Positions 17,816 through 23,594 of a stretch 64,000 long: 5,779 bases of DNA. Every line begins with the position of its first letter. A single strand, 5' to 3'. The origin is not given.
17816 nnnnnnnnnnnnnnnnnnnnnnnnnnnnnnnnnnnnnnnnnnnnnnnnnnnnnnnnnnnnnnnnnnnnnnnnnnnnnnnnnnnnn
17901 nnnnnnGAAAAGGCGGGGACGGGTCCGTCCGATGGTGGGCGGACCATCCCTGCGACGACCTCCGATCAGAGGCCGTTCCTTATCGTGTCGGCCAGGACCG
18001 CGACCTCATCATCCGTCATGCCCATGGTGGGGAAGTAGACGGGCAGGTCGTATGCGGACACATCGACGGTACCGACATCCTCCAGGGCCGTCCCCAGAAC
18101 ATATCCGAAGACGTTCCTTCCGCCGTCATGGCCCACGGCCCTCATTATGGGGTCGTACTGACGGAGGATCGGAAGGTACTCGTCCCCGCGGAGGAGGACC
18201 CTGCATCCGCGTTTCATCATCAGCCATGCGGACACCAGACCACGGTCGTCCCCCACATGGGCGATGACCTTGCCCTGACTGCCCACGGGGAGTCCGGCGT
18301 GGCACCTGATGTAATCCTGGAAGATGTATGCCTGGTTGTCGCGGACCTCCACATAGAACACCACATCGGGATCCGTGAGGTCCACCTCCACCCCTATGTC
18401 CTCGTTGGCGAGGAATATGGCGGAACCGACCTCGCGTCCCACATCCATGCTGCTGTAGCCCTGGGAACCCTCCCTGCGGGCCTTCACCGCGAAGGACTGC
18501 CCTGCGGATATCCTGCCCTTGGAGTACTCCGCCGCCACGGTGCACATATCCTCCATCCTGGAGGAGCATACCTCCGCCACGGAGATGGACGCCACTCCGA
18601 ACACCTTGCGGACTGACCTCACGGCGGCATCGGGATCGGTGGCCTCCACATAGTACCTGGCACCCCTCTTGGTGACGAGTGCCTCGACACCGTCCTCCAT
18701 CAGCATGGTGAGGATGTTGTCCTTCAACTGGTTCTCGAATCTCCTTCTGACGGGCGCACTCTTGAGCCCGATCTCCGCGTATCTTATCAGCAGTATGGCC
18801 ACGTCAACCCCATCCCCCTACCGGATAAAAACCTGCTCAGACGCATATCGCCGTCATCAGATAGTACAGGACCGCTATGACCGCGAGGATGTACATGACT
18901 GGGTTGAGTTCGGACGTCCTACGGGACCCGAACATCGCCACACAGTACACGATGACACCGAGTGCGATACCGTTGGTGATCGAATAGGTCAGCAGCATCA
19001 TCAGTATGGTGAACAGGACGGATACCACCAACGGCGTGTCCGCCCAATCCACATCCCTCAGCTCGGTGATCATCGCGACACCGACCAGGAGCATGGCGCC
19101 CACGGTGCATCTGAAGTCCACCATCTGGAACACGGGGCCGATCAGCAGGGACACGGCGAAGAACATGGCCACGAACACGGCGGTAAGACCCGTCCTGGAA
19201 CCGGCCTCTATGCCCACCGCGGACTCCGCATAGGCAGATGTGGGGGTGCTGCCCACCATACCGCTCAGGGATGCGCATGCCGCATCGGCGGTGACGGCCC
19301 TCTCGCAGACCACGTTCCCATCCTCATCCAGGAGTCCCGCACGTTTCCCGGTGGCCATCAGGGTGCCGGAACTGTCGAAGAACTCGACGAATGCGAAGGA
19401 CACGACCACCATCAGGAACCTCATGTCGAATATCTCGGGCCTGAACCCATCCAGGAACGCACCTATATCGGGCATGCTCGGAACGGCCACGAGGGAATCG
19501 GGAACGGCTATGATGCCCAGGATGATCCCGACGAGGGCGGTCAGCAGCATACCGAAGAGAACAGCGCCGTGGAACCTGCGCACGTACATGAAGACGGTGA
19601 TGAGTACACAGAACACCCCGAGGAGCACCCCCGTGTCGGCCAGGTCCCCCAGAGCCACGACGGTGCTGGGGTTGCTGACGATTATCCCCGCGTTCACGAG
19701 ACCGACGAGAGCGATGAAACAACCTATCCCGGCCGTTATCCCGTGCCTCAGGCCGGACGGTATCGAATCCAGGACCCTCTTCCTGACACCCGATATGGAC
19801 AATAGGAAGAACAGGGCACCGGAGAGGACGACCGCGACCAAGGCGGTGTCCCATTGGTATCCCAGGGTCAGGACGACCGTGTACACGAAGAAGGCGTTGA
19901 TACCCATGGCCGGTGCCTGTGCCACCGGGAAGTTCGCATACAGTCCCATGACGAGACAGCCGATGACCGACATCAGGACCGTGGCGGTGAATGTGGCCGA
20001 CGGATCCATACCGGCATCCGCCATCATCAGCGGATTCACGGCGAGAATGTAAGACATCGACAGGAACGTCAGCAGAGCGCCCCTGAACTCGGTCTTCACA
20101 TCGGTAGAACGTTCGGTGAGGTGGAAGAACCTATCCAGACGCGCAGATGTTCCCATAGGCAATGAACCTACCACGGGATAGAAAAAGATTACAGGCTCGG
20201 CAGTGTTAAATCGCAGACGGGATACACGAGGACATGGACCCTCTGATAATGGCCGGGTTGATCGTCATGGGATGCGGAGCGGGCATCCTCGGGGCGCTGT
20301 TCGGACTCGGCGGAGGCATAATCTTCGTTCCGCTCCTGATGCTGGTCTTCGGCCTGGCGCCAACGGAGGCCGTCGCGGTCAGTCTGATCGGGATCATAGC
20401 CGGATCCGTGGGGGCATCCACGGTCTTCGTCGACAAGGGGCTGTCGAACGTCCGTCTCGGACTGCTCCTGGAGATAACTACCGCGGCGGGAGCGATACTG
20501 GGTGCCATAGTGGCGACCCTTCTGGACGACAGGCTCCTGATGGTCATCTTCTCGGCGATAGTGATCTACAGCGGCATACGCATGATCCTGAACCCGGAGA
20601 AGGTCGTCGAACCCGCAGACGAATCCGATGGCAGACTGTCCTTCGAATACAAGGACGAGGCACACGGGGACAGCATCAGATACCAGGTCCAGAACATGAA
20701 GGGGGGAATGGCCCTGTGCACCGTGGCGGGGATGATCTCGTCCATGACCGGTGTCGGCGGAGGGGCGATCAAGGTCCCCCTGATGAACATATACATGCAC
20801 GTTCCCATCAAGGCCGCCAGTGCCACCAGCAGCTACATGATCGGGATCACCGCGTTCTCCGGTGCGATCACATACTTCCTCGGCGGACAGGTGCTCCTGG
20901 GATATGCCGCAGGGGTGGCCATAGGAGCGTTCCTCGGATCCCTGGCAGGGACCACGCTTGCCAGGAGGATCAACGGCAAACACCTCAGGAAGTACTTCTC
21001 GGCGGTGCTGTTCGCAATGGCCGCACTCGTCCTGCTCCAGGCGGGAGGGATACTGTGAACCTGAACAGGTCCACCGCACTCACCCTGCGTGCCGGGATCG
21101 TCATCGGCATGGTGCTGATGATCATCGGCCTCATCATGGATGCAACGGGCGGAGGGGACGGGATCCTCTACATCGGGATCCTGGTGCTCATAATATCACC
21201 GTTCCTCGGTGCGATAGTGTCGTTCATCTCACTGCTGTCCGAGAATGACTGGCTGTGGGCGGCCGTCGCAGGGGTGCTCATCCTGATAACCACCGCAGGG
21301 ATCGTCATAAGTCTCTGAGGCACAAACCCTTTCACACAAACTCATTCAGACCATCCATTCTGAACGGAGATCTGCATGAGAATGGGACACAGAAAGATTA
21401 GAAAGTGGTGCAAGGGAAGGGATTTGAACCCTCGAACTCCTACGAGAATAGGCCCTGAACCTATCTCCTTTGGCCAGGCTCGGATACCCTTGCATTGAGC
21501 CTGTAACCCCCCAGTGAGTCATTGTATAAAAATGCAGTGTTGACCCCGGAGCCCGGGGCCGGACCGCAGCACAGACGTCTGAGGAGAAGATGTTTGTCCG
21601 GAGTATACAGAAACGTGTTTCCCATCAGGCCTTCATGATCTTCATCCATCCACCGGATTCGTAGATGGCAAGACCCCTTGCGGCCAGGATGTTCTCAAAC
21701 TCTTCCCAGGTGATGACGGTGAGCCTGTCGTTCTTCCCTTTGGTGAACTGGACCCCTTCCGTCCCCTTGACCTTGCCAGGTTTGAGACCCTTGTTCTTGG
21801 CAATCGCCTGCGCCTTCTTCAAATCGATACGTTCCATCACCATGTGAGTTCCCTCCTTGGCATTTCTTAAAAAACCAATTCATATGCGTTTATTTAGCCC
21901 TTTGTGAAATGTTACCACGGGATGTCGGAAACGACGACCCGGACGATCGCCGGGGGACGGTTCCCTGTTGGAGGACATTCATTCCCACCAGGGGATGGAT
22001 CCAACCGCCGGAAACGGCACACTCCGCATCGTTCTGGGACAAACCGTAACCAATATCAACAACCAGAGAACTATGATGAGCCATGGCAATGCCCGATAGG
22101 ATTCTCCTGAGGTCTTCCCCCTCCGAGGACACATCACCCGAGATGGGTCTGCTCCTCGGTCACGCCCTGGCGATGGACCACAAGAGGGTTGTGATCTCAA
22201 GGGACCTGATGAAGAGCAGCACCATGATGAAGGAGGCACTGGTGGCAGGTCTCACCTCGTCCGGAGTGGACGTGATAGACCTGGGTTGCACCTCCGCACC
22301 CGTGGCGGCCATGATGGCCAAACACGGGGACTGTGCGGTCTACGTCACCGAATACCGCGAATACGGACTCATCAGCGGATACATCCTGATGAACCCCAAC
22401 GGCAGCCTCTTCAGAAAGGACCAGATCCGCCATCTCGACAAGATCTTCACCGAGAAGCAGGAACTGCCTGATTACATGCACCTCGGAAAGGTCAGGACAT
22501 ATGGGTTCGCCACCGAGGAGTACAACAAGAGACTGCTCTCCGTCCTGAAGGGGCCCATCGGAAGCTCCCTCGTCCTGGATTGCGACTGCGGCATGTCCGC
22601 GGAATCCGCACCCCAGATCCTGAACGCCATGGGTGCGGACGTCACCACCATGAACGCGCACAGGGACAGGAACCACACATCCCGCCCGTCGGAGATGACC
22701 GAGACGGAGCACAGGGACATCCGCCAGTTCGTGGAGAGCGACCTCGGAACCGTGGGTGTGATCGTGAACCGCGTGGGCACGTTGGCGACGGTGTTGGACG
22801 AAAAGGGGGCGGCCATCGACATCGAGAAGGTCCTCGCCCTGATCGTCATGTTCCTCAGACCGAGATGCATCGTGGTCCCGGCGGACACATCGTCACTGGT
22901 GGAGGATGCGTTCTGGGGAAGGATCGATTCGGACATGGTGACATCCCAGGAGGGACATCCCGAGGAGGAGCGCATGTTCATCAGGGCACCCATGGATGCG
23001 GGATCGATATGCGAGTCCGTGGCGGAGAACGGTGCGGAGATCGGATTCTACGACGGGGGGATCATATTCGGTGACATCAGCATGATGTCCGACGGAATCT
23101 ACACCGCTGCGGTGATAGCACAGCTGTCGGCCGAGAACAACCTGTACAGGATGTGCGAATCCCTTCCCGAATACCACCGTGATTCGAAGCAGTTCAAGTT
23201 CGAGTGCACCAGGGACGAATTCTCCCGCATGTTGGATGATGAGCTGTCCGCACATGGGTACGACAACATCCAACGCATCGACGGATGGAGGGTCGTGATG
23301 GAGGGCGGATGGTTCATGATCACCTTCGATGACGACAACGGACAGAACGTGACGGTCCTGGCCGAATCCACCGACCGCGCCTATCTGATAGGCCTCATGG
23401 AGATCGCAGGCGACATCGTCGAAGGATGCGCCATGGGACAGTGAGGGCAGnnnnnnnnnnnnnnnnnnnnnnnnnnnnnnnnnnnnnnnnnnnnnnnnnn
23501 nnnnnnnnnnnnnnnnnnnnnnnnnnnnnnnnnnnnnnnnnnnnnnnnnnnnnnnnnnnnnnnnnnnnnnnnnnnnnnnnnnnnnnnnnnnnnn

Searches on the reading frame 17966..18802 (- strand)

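Call 62: search_protein_families(library=pfam, proteins=[window:17966-18802:-])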
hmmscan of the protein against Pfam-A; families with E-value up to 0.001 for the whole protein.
window:17966-18802:- (278 aa): 2 families
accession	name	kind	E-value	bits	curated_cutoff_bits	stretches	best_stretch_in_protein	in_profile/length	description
PF22025.1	ThiI_fer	-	5.8e-16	59.1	25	1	4-74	2-72/72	ThiI ferredoxin-like domain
PF02926.22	THUMP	-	9.9e-15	55.2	20.6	1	82-161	3-82/84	THUMP domain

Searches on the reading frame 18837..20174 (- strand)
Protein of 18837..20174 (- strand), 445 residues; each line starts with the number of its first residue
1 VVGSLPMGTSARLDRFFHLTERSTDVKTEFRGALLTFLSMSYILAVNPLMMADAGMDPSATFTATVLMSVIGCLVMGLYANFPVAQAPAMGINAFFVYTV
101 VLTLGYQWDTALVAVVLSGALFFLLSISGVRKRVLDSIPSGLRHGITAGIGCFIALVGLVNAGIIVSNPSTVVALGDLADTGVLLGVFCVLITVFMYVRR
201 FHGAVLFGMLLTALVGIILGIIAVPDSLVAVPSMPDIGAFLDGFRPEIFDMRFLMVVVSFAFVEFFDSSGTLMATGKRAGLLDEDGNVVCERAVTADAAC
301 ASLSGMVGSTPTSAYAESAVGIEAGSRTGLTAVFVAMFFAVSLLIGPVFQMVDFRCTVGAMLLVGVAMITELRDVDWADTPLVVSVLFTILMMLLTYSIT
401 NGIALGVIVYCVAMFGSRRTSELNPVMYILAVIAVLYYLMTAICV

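Call 62: search_protein_families(library=pfam, proteins=[window:18837-20174:-])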
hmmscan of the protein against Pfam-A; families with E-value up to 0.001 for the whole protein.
window:18837-20174:- (445 aa): 1 family
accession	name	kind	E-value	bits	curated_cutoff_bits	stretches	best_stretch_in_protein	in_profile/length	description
PF00860.26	Xan_ur_permease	-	1.1e-37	130.1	27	1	32-403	6-387/389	Permease family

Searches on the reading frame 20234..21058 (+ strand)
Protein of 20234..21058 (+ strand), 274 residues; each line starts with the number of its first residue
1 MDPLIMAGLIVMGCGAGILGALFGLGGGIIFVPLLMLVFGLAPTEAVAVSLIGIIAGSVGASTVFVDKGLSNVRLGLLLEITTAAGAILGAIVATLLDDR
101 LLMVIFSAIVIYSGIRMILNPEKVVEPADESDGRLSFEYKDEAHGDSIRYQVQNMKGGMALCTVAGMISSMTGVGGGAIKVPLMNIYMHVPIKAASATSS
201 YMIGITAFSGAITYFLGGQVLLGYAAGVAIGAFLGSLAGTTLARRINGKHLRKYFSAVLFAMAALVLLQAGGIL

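Call 62: search_protein_families(library=pfam, proteins=[window:20234-21058:+])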
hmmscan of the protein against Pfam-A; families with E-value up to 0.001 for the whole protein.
window:20234-21058:+ (274 aa): 1 family
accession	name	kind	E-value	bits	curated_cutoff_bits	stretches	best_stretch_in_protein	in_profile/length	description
PF01925.25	TauE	-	1.1e-49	169.6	32.6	1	9-264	1-235/237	Sulfite exporter TauE/SafE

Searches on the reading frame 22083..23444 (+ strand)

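Call 62: search_protein_families(library=pfam, proteins=[window:22083-23444:+])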
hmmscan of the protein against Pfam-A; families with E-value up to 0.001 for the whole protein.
window:22083-23444:+ (453 aa): 2 families
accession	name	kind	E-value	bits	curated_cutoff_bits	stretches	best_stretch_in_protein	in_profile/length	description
PF02878.22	PGM_PMM_I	-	7.5e-14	52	22.5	1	20-127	25-136/138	Phosphoglucomutase/phosphomannomutase, alpha/beta/alpha domain I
PF02879.22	PGM_PMM_II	-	2e-05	25.5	29.3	1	146-227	2-88/103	Phosphoglucomutase/phosphomannomutase, alpha/beta/alpha domain II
